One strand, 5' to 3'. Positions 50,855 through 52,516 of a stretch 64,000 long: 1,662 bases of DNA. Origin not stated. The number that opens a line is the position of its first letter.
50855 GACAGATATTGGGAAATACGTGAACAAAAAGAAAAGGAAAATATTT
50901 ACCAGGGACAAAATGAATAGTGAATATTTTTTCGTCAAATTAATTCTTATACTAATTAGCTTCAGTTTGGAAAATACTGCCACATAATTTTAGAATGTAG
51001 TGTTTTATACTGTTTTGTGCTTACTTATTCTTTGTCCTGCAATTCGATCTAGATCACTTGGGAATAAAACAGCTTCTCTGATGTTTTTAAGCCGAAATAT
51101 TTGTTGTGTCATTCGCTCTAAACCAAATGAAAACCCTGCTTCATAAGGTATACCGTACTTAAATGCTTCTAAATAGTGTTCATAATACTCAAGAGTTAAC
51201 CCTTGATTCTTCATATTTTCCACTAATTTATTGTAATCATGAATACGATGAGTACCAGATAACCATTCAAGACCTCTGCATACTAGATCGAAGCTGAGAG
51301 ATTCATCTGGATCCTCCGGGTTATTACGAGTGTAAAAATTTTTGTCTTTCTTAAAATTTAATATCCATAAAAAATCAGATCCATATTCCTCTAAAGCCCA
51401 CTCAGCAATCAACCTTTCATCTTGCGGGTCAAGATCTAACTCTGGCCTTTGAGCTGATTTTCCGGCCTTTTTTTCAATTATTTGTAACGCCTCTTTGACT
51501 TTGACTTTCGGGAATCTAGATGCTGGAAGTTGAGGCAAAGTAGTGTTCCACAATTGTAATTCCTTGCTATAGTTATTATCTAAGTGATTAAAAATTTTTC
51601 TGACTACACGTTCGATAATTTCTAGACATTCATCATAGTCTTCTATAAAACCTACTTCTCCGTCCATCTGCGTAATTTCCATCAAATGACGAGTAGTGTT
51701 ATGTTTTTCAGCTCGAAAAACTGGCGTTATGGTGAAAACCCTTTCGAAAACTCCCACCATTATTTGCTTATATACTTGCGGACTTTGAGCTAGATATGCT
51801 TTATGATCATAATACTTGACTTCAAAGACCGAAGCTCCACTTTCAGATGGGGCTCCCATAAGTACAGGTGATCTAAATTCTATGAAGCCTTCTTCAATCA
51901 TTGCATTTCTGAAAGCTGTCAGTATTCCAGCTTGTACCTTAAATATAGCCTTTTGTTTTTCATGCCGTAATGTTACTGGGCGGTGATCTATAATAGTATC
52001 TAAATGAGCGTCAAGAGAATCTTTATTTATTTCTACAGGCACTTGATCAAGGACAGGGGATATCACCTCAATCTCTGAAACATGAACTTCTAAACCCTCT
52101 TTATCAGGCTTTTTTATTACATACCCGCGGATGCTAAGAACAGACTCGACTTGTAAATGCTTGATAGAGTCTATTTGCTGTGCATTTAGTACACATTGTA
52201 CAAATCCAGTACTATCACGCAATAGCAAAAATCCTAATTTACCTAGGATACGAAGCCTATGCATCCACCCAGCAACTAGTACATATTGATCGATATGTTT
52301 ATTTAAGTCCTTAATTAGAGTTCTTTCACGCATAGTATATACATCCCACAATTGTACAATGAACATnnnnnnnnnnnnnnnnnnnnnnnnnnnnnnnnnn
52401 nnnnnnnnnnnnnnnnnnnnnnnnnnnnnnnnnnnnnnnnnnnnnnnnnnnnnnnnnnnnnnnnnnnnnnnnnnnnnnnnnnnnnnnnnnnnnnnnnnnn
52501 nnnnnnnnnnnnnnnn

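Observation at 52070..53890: Decayed tandem duplication (~1.05 kb) of the aspS 5' end plus the DUF4190-like gene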

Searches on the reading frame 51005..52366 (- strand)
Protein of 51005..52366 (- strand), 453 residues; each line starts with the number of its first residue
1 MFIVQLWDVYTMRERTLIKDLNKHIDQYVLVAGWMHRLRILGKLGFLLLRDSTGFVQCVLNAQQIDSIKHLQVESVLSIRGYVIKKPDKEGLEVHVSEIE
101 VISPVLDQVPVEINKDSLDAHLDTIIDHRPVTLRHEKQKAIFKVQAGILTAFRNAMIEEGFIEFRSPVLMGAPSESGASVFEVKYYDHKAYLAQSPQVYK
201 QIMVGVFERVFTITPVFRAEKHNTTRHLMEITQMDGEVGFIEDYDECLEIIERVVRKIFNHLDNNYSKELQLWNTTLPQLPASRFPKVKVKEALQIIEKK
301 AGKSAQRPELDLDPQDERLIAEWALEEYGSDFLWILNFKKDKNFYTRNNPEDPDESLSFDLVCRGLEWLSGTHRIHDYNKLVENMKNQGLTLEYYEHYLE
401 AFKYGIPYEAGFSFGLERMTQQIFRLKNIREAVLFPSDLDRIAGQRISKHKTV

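Call 8: find_encoding_contigs(protein=window:51005-52366:-, flank=10000, max_places=10)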
Protein window:51005-52366:- (453 aa): no gene with exactly this product is on record in the collection.
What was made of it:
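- Tried and rejected: An exact-protein look-up of the window's AspRS found nothing (call 8).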

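Call 9: search_protein_families(library=pfam, proteins=[window:51005-52366:-], max_evalue=0.01)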
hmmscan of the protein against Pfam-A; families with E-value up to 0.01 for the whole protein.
window:51005-52366:- (453 aa): 2 families
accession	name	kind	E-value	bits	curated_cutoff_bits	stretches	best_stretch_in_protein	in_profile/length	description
PF00152.25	tRNA-synt_2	-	1e-74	251.8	25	1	123-437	3-306/308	tRNA synthetases class II (D, K and N)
PF01336.31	tRNA_anti-codon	-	4.1e-16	59.1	27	1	29-102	1-75/75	OB-fold nucleic acid binding domain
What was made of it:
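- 51005..52333 (-): Functional aspS (non-discriminating AspRS, 442 aa). The longest ORF runs to 52366, but relatives and gene callers start at the ATG at 52333. Pfam PF00152 1e-74 and PF01336 4e-16 (call 9).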

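Call 10: find_related_loci(query=window:51005-52366:-, collection=genome_contigs, flank=6000)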
Query window:51005-52366:- (453 aa) in genome_contigs; peptide patterns used: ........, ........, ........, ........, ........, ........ (x = any residue, [..] = any of these).
69 stretches matched a pattern; 11 encode a relative of the query (tblastn E <= 1e-3); 11 distinct loci.
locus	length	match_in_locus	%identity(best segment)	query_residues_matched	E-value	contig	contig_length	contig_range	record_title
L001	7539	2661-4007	69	4-452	0e+0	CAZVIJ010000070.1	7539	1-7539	MAG TPA_asm: uncultured Candidatus Saccharibacteria bacterium isolate SRP257259_co1_129 genome assembly, contig: NODE_16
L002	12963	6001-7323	69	11-451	0e+0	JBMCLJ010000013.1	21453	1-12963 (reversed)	MAG: Candidatus Dojkabacteria bacterium isolate D1M03_32 NODE_1266_length_21453_cov_5.050051, whole genome shotgun seque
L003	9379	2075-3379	60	14-446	0e+0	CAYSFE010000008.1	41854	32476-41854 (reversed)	MAG TPA_asm: uncultured Candidatus Saccharibacteria bacterium isolate SRP342105_co1_262 genome assembly, contig: NODE_11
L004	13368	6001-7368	59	1-444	1e-179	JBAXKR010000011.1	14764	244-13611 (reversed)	MAG: bacterium isolate ELA406 MAG406_11, whole genome shotgun sequence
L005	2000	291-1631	59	10-444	0e+0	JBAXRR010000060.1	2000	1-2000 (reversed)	MAG: bacterium isolate ELA588 MAG588_60, whole genome shotgun sequence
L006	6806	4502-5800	42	12-442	9e-104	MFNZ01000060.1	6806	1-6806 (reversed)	MAG: Candidatus Levybacteria bacterium RIFCSPHIGHO2_02_FULL_37_13 rifcsphigho2_02_scaffold_85875, whole genome shotgun s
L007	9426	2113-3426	41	14-452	6e-104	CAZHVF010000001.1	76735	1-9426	MAG TPA_asm: uncultured Gammaproteobacteria bacterium isolate SRP135725_co1_639 genome assembly, contig: NODE_203_length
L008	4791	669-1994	41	9-452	3e-103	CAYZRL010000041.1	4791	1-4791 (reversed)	MAG TPA_asm: uncultured Gammaproteobacteria bacterium isolate binchicken_co105_392 genome assembly, contig: NODE_24244_l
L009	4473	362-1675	39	14-452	1e-98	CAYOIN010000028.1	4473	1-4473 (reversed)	MAG TPA_asm: uncultured Gammaproteobacteria bacterium isolate binchicken_co105_445 genome assembly, contig: NODE_26801_l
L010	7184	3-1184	43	50-442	1e-95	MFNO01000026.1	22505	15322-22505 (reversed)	MAG: Candidatus Levybacteria bacterium RIFCSPHIGHO2_01_FULL_38_26 rifcsphigho2_01_scaffold_4451, whole genome shotgun se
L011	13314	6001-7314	53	12-447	1e-158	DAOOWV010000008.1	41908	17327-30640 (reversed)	MAG TPA_asm: Candidatus Dojkabacteria bacterium isolate AMR_MDS_2406 NODE_981_length_41908_cov_5.212768, whole genome sh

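Call 14: find_related_loci(query=window:51005-52366:-, collection=metagenome_contigs, flank=6000)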
Query window:51005-52366:- (453 aa) in metagenome_contigs; peptide patterns used: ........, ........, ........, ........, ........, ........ (x = any residue, [..] = any of these).
199 stretches matched a pattern; 24 encode a relative of the query (tblastn E <= 1e-3); 24 distinct loci.
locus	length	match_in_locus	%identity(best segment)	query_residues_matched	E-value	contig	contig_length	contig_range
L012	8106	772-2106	90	9-453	0e+0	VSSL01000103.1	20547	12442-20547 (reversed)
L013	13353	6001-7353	73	3-451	0e+0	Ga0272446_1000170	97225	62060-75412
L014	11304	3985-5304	62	14-451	0e+0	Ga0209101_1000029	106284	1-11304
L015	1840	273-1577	60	14-446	0e+0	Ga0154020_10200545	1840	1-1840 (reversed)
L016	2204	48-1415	59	1-444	0e+0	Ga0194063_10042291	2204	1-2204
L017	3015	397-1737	59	10-444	0e+0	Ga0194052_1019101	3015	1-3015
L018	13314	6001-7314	53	12-447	3e-158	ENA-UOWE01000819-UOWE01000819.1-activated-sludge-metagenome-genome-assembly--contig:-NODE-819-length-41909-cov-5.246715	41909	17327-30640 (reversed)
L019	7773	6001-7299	43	12-442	2e-105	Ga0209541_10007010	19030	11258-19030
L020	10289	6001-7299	42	12-442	2e-103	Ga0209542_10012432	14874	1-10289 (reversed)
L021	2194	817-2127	43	14-449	5e-109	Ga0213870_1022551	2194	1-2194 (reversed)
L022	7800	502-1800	42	12-442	2e-103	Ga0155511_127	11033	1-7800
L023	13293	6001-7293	41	14-442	1e-103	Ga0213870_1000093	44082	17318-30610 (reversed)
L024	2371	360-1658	42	12-442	2e-108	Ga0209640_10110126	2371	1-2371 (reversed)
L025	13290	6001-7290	42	14-442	1e-102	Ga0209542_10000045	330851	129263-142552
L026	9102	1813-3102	44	15-442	2e-102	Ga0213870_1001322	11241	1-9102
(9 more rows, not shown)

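Call 29: find_homologous_proteins(query=window:51005-52333:-, max_evalue=1e-150)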
Query window:51005-52333:- (442 aa): 101 proteins with E <= 1e-150 among 8000 candidates.
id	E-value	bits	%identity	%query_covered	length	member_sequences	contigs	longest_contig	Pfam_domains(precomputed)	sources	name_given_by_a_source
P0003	5.8e-292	986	98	100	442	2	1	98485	PF01336.32,PF00152.26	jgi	jgi:nondiscriminating aspartyl-tRNA synthetase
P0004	5.1e-269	910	90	100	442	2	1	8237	PF01336.32,PF00152.26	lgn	-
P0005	2.8e-266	901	89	100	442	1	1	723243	PF01336.32,PF00152.26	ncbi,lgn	-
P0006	2.3e-222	757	75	99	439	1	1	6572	PF01336.32,PF00152.26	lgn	-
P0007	3.8e-221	753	75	99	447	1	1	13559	PF01336.32,PF00152.26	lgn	-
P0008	6.1e-220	749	74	100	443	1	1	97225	PF01336.32,PF00152.26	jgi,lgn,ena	-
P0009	1.5e-219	747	73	99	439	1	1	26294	PF01336.32,PF00152.26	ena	-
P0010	1.1e-216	738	72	100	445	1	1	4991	PF01336.32,PF00152.26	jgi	jgi:nondiscriminating aspartyl-tRNA synthetase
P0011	1.1e-215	735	72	99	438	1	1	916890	PF01336.32,PF00152.26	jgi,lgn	jgi:nondiscriminating aspartyl-tRNA synthetase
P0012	3.8e-215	733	70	100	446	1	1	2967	PF01336.32,PF00152.26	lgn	-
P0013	2.4e-209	714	70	99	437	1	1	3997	PF01336.32,PF00152.26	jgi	jgi:nondiscriminating aspartyl-tRNA synthetase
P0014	3.6e-209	713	69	99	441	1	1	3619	PF01336.32,PF00152.26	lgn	-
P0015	4.5e-207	706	70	100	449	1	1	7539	PF01336.32,PF00152.26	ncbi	-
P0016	2.5e-205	701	69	100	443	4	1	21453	PF01336.32,PF00152.26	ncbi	ncbi:MAG: aspartate--tRNA(Asn) ligase [Candidatus Dojkabacteria bacterium]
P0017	8.6e-202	689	68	100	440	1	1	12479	PF01336.32,PF00152.26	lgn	-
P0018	2.0e-201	688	68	99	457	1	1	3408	PF01336.32,PF00152.26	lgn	-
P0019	4.1e-197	673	66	99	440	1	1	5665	PF01336.32,PF00152.26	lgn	-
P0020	1.3e-189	649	65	99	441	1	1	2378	PF01336.32,PF00152.26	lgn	-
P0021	2.2e-184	632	66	96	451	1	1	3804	PF01336.32,PF00152.26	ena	-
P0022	1.1e-179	616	61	98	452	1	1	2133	PF01336.32,PF00152.26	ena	-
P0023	1.1e-178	613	62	99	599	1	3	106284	PF01336.32,PF04073.21,PF00152.26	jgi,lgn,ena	-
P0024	2.5e-178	612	64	98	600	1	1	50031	PF01336.32,PF04073.21,PF00152.26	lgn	-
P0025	1.5e-176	606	60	98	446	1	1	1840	PF01336.32,PF00152.26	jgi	-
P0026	1.9e-176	605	60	98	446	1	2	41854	PF01336.32,PF00152.26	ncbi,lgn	-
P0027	2.1e-176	605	60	98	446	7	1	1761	PF01336.32,PF00152.26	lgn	-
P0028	2.3e-175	602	60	98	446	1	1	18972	PF01336.32,PF00152.26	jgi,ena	-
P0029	8.4e-175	600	61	99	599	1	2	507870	PF01336.32,PF04073.21,PF00152.26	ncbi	-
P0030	9.3e-175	600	60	99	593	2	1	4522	PF01336.32,PF04073.21,PF00152.26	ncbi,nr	ncbi:MAG TPA: aspartate--tRNA(Asn) ligase, partial [Candidatus Dojkabacteria bacterium]|nr:aspartate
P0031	1.2e-174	599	60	99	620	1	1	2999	PF01336.32,PF04073.21,PF00152.26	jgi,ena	-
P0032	2.1e-174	599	60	98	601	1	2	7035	PF01336.32,PF04073.21,PF00152.26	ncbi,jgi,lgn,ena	-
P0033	2.2e-173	595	60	99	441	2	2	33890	PF01336.32,PF00152.26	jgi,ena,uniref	uniref:Aspartate--tRNA ligase n=1 Tax=candidate division CPR3 bacterium TaxID=2268181 RepID=A0A7C5YV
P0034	6.2e-173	594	60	98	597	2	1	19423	PF01336.32,PF04073.21,PF00152.26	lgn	-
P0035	2.8e-172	592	61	99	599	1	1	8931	PF01336.32,PF04073.21,PF00152.26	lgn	-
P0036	3.3e-172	591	60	99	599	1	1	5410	PF01336.32,PF04073.21,PF00152.26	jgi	-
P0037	6.3e-172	590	61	98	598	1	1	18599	PF01336.32,PF04073.21,PF00152.26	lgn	-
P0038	5.0e-171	588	60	99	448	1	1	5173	PF01336.32,PF00152.26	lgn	-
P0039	7.2e-171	587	58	100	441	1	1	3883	PF01336.32,PF00152.26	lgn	-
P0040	9.9e-171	587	59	99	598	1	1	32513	PF01336.32,PF04073.21,PF00152.26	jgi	jgi:nondiscriminating aspartyl-tRNA synthetase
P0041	1.7e-170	586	60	99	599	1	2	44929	PF01336.32,PF04073.21,PF00152.26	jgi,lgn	jgi:nondiscriminating aspartyl-tRNA synthetase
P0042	5.4e-170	584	61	98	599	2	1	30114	PF01336.32,PF04073.21,PF00152.26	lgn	-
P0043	1.3e-169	583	59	100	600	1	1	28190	PF01336.32,PF04073.21,PF00152.26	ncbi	-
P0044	1.4e-169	583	60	99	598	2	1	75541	PF01336.32,PF04073.21,PF00152.26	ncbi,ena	-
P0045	1.2e-168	580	60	97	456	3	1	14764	PF01336.32,PF00152.26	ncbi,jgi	ncbi:MAG: aspartate--tRNA(Asn) ligase [bacterium]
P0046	2.2e-168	579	59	99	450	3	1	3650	PF01336.32,PF00152.26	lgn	-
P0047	2.2e-168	579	58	99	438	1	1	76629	PF01336.32,PF00152.26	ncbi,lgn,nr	ncbi:aspartate--tRNA(Asn) ligase [Candidatus Dojkabacteria bacterium]|nr:aspartate--tRNA(Asn) ligase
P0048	6.0e-168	577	59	98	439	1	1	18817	PF01336.32,PF00152.26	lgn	-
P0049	7.5e-168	577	59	98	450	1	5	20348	PF01336.32,PF00152.26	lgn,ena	-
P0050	7.7e-168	577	61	98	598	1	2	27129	PF01336.32,PF04073.21,PF00152.26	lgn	-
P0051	1.8e-167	576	60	98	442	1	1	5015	PF01336.32,PF00152.26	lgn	-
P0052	3.4e-167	575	59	99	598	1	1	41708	PF01336.32,PF04073.21,PF00152.26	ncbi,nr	ncbi:aspartate--tRNA(Asn) ligase [Candidatus Dojkabacteria bacterium]|nr:aspartate--tRNA(Asn) ligase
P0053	6.6e-167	574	58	100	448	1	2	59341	PF01336.32,PF00152.26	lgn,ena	-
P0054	7.0e-167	574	59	99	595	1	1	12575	PF01336.32,PF04073.21,PF00152.26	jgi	jgi:nondiscriminating aspartyl-tRNA synthetase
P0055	1.3e-166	573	59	98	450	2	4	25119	PF01336.32,PF00152.26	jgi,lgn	jgi:nondiscriminating aspartyl-tRNA synthetase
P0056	3.3e-166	572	58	98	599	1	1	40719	PF01336.32,PF04073.21,PF00152.26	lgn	-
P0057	3.5e-165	568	61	98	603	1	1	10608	PF01336.32,PF04073.21,PF00152.26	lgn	-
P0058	6.7e-165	567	58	99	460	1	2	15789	PF01336.32,PF00152.26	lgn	-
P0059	8.5e-165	567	61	98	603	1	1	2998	PF01336.32,PF04073.21,PF00152.26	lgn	-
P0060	1.0e-164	567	59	98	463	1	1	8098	PF01336.32,PF00152.26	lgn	-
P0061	1.7e-164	566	57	98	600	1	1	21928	PF01336.32,PF04073.21,PF00152.26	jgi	-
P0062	3.3e-164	565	58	99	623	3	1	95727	PF01336.32,PF04073.21,PF00152.26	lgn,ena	-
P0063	1.2e-162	560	55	97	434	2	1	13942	PF01336.32,PF00152.26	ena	-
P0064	1.3e-162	560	71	78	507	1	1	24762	PF04073.21,PF00152.26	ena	-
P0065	1.3e-162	560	57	98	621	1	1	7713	PF01336.32,PF04073.21,PF00152.26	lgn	-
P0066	2.4e-162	559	56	99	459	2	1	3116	PF01336.32,PF00152.26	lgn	-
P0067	8.3e-162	557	58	97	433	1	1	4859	PF01336.32,PF00152.26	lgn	-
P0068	1.1e-161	557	59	98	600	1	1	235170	PF01336.32,PF04073.21,PF00152.26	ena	-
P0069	1.3e-161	556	57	98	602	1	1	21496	PF01336.32,PF04073.21,PF00152.26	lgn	-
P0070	2.5e-161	556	56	98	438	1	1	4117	PF01336.32,PF00152.26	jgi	jgi:nondiscriminating aspartyl-tRNA synthetase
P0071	3.6e-161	555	58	100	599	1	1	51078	PF01336.32,PF04073.21,PF00152.26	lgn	-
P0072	6.1e-161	554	57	97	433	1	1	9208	PF01336.32,PF00152.26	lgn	-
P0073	2.0e-160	553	57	99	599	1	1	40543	PF01336.32,PF04073.21,PF00152.26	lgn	-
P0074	2.0e-160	553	56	97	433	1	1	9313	PF01336.32,PF00152.26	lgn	-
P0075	2.2e-160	552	57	98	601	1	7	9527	PF01336.32,PF04073.21,PF00152.26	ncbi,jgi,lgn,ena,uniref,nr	ncbi:aspartate--tRNA(Asn) ligase [Candidatus Dojkabacteria bacterium CG_4_9_14_3_um_filter_150_Dojka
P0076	2.2e-160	552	57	98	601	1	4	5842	PF01336.32,PF04073.21,PF00152.26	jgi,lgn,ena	-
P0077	4.1e-160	552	57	98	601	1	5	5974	PF01336.32,PF04073.21,PF00152.26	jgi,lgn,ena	-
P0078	4.1e-160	552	57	97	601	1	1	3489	PF01336.32,PF04073.21,PF00152.26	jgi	-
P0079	4.2e-160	552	59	98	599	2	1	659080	PF01336.32,PF04073.21,PF00152.26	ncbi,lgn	-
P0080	7.5e-160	551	57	99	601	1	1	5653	PF01336.32,PF04073.21,PF00152.26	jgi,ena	-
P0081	9.7e-160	550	56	97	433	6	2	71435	PF01336.32,PF00152.26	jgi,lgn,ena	-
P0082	1.6e-159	550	58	100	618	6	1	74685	PF01336.32,PF04073.21,PF00152.26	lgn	-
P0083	1.8e-159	549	58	99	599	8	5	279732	PF01336.32,PF04073.21,PF00152.26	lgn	-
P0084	2.9e-159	549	57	97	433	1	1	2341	PF01336.32,PF00152.26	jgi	jgi:nondiscriminating aspartyl-tRNA synthetase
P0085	5.7e-159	548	58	98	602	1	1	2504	PF01336.32,PF04073.21,PF00152.26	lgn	-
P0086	1.9e-158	546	57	99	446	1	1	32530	PF01336.32,PF00152.26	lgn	-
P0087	5.0e-158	545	57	97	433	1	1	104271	PF01336.32,PF00152.26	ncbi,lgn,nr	ncbi:aspartate--tRNA(Asn) ligase [Candidatus Dojkabacteria bacterium]|nr:aspartate--tRNA(Asn) ligase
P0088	1.6e-157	543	56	98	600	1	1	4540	PF01336.32,PF04073.21,PF00152.26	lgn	-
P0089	7.0e-157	541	57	98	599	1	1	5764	PF01336.32,PF04073.21,PF00152.26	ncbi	-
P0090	9.2e-157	541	57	99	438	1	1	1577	PF01336.32,PF00152.26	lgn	-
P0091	4.6e-156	538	55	97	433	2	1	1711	PF01336.32,PF00152.26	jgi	-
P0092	1.8e-155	536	68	76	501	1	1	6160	PF04073.21,PF00152.26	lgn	-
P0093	2.7e-155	536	55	97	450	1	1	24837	PF01336.32,PF00152.26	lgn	-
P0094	2.4e-154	533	56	97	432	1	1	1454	PF01336.32,PF00152.26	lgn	-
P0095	6.0e-154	531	55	98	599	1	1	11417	PF01336.32,PF04073.21,PF00152.26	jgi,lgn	-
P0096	7.5e-154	531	55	97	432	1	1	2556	PF01336.32,PF00152.26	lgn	-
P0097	2.2e-153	529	56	98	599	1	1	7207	PF01336.32,PF04073.21,PF00152.26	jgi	-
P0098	2.6e-152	526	55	97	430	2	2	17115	PF01336.32,PF00152.26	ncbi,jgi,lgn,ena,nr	ncbi:MAG: aspartate--tRNA(Asn) ligase [Patescibacteria group bacterium]|nr:aspartate--tRNA(Asn) liga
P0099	6.9e-152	524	56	97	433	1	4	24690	PF01336.32,PF00152.26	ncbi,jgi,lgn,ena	-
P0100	6.9e-152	524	55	97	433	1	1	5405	PF01336.32,PF00152.26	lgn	-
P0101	3.3e-151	522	55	98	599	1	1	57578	PF01336.32,PF04073.21,PF00152.26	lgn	-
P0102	5.1e-151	522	55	97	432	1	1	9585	PF01336.32,PF00152.26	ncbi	-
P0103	6.0e-151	521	55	98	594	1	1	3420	PF01336.32,PF04073.21,PF00152.26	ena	-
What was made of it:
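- On Class IIb aspartyl-tRNA synthetase (non-discriminating type): Relatives are named aspartate--tRNA(Asn) ligase by NCBI and JGI (call 29).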

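Call 30: find_encoding_contigs(protein=P0004, flank=10000, max_places=6)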
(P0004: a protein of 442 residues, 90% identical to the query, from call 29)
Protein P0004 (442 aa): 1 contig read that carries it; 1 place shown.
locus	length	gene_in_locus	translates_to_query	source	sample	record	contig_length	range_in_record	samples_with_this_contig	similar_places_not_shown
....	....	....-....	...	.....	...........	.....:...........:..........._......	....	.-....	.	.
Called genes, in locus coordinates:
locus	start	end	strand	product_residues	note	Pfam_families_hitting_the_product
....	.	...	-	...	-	?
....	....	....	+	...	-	-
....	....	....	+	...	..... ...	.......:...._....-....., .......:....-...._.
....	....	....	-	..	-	-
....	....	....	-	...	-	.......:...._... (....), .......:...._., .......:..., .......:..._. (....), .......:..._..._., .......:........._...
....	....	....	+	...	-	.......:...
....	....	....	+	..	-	?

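Call 31: find_encoding_contigs(protein=P0007, flank=6000, max_places=4)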
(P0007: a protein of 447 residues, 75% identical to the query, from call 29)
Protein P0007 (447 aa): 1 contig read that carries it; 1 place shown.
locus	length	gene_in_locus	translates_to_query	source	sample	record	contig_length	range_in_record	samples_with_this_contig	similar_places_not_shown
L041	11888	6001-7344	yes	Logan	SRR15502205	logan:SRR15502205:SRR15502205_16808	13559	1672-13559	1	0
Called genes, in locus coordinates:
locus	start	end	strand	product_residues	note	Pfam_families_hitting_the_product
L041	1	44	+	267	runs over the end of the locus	PF20772:TACO1_YebC_N, PF01709:Transcrip_reg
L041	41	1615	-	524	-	PF03816:LytR_cpsA_psr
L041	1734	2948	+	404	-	-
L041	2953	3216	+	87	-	-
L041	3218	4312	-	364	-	PF00171:Aldedh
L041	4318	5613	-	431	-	PF13385:Laminin_G_3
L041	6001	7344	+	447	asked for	PF01336:tRNA_anti-codon, PF00152:tRNA-synt_2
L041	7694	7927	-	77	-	-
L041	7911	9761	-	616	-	PF05496:RuvB_N (weak), PF00004:AAA, PF07728:AAA_5 (weak), PF17862:AAA_lid_3, PF01434:Peptidase_M41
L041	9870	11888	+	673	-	?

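Call 32: find_encoding_contigs(protein=P0011, flank=6000, max_places=4)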
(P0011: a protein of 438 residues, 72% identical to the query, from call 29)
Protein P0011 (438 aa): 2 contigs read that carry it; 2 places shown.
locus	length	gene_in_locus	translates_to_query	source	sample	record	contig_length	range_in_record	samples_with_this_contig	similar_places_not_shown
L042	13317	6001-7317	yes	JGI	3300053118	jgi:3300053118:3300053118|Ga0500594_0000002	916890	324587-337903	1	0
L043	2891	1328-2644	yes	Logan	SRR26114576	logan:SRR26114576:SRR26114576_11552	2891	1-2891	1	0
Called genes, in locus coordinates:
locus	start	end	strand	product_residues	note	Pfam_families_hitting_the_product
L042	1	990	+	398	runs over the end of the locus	-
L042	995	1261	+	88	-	-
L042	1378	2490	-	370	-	PF00171:Aldedh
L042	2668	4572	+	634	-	PF00580:UvrD-helicase, PF02562:PhoH (faint), PF13245:AAA_19, PF01443:Viral_helicase1 (faint), PF13361:UvrD_C, PF13087:AAA_12, PF13538:UvrD_C_2 (faint)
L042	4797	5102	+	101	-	-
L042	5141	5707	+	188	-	PF07690:MFS_1, PF12832:MFS_1_like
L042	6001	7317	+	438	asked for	PF01336:tRNA_anti-codon, PF00152:tRNA-synt_2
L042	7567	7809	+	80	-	-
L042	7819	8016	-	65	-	-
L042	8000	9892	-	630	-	PF06480:FtsH_ext (weak), PF00004:AAA, PF05496:RuvB_N (faint), PF07728:AAA_5 (weak), PF17862:AAA_lid_3, PF01434:Peptidase_M41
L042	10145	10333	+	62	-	-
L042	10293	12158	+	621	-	PF00932:LTD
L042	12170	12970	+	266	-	PF12686:DUF3800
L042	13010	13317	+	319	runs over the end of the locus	-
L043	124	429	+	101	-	-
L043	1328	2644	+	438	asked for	PF01336:tRNA_anti-codon, PF00152:tRNA-synt_2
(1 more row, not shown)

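Call 41: search_protein_families(library=pfam, proteins=[L013:5509-5799:+], max_evalue=1)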
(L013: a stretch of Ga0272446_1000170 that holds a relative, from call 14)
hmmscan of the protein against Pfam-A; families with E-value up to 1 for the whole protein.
L013:5509-5799:+ (96 aa): 0 families
